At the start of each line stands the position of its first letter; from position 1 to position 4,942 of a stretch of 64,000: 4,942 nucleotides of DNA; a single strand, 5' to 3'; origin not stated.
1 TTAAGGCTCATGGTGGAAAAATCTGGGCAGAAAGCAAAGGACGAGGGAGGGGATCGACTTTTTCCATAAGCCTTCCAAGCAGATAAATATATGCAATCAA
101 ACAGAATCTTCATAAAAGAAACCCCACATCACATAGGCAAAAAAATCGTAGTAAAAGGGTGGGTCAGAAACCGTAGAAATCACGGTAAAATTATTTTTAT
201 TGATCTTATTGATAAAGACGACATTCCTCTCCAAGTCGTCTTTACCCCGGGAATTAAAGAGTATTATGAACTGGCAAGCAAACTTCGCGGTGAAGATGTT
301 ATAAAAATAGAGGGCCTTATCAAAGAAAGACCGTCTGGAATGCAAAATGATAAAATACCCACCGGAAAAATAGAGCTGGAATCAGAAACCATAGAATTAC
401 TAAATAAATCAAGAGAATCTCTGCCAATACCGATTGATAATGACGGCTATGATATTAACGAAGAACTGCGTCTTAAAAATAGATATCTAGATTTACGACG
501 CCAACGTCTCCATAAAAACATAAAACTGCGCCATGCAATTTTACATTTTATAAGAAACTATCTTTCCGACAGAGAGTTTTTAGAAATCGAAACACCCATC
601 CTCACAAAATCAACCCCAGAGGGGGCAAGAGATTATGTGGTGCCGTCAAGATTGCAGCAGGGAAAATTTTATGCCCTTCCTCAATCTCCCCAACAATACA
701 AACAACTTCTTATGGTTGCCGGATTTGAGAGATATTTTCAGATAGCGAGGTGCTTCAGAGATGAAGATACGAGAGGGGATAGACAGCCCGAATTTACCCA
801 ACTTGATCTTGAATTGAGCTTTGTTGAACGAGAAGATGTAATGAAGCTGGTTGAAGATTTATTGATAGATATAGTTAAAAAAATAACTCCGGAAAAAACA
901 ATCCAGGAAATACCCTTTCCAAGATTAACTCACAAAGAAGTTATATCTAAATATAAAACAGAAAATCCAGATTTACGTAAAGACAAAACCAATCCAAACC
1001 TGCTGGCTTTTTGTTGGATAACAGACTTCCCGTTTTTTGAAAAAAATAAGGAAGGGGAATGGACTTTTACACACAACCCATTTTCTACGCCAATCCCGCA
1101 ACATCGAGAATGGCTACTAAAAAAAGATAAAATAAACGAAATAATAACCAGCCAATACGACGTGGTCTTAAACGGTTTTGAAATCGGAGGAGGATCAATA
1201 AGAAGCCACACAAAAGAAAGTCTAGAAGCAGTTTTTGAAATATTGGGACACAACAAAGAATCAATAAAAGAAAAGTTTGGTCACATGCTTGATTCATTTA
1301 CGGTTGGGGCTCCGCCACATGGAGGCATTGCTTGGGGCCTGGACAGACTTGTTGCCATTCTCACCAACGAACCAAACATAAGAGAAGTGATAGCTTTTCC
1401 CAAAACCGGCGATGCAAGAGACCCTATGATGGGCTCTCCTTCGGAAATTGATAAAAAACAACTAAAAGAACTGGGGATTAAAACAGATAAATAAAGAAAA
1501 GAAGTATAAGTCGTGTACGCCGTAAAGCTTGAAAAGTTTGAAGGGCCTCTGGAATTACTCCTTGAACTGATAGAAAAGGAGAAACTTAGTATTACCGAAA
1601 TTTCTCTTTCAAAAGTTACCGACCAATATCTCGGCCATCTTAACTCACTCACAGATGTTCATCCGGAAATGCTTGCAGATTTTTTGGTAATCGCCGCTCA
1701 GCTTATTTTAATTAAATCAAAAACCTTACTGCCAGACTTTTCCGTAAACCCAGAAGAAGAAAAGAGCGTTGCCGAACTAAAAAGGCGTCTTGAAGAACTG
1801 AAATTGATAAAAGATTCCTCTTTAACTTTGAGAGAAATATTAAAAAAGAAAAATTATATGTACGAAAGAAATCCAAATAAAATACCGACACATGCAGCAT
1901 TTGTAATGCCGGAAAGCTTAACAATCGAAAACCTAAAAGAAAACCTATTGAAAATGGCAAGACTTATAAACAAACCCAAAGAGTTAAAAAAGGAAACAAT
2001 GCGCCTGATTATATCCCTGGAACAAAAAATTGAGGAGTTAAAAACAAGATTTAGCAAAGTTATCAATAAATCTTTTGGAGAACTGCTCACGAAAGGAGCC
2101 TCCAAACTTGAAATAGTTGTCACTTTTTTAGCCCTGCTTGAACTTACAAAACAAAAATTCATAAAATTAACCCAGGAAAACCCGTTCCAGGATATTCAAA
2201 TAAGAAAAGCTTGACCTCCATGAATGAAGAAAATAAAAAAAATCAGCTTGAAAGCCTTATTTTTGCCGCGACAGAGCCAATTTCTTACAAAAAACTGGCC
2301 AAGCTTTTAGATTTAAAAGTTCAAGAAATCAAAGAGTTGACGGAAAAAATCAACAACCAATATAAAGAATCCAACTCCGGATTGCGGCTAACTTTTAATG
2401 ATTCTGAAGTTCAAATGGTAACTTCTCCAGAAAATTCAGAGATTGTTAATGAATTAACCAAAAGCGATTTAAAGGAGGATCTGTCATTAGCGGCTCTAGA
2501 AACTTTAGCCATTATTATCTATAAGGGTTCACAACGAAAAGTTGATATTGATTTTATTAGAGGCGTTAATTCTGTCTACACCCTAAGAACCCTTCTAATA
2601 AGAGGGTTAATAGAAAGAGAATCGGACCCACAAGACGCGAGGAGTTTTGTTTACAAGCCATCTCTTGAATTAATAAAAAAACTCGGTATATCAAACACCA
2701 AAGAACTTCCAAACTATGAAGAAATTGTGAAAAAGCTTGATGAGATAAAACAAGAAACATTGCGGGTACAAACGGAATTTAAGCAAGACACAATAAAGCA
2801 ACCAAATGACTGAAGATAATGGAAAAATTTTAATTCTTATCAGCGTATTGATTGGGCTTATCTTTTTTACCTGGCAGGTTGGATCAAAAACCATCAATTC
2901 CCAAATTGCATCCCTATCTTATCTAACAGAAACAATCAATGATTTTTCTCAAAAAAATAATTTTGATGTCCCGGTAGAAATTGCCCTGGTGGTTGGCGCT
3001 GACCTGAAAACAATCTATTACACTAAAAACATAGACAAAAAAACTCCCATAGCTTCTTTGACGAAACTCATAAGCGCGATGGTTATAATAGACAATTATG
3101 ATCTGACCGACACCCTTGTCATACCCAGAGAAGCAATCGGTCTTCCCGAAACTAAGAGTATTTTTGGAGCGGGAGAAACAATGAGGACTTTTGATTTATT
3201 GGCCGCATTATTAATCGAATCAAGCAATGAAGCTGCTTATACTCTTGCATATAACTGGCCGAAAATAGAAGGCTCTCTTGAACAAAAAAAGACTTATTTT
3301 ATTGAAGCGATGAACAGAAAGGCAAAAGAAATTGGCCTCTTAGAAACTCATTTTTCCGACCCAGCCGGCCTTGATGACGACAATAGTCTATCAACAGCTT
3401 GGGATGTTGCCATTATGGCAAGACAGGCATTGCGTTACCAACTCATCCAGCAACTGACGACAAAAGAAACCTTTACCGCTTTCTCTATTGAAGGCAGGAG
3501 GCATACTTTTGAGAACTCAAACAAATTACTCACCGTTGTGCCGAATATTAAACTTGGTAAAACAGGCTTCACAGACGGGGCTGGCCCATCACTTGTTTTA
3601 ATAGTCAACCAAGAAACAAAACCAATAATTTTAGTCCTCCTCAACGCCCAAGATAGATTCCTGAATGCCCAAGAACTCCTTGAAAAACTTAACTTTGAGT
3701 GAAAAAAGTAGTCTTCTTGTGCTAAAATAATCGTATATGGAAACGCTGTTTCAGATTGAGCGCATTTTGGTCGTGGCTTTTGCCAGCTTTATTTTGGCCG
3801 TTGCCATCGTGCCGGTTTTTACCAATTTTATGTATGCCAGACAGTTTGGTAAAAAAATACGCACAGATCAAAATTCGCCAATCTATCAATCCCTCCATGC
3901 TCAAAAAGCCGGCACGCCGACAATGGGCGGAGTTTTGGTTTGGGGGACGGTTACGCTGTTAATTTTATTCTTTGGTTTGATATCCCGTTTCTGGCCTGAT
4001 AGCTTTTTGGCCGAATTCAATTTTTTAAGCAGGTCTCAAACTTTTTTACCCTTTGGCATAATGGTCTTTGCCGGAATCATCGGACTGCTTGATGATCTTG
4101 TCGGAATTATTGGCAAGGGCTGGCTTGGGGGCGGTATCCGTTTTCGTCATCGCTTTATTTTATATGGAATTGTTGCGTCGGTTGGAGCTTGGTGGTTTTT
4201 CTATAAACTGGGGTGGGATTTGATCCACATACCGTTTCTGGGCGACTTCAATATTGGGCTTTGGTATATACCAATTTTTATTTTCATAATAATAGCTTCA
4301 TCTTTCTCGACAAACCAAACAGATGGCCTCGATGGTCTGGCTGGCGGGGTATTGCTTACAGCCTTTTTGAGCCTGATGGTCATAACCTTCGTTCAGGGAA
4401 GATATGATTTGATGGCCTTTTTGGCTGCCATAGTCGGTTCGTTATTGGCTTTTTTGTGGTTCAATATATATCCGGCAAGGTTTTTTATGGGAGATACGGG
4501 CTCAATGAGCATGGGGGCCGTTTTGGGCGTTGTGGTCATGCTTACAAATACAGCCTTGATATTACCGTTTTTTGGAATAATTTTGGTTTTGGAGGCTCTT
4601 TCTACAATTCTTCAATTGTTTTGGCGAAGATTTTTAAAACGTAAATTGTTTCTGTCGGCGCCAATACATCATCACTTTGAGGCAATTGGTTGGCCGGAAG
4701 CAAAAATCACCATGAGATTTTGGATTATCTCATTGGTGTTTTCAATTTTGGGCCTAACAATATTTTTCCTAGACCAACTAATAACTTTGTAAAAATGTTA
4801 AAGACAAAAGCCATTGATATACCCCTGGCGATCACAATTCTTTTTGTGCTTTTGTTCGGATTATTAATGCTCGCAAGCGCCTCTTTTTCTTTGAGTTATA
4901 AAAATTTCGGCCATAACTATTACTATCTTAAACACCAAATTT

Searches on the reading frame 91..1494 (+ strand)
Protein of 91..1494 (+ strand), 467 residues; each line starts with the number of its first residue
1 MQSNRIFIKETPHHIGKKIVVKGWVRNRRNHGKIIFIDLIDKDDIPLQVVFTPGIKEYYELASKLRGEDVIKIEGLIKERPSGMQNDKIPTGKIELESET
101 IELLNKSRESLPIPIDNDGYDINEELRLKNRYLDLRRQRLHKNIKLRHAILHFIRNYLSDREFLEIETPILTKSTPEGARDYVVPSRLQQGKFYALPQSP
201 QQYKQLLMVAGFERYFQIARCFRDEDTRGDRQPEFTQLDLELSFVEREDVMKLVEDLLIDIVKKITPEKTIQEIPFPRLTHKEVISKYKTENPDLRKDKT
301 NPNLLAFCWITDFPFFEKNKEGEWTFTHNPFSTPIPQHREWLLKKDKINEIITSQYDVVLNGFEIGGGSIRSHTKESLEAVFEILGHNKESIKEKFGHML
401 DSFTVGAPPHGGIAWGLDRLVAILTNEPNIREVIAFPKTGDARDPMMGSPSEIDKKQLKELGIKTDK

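Call 9: search_protein_families(library=pfam, proteins=[window:91-1494:+], max_evalue=0.001)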
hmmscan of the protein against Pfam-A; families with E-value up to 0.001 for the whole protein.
window:91-1494:+ (467 aa): 2 families
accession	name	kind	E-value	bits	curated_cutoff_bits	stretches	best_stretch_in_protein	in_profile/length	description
PF00152.25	tRNA-synt_2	-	7.8e-116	386.9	25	1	123-439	1-307/308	tRNA synthetases class II (D, K and N)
PF01336.31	tRNA_anti-codon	-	3.9e-14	52.8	27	1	20-103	2-74/75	OB-fold nucleic acid binding domain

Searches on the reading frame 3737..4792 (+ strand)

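Call 9: search_protein_families(library=pfam, proteins=[window:3737-4792:+], max_evalue=0.001)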
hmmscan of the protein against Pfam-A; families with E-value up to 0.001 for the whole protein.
window:3737-4792:+ (351 aa): 2 families
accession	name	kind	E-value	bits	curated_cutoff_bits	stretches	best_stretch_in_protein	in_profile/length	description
PF00953.26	Glycos_transf_4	-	2.2e-29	103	27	1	106-269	5-158/160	Glycosyl transferase family 4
PF10555.14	MraY_sig1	-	3.3e-05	23.6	20.1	1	57-67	1-11/13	Phospho-N-acetylmuramoyl-pentapeptide-transferase signature 1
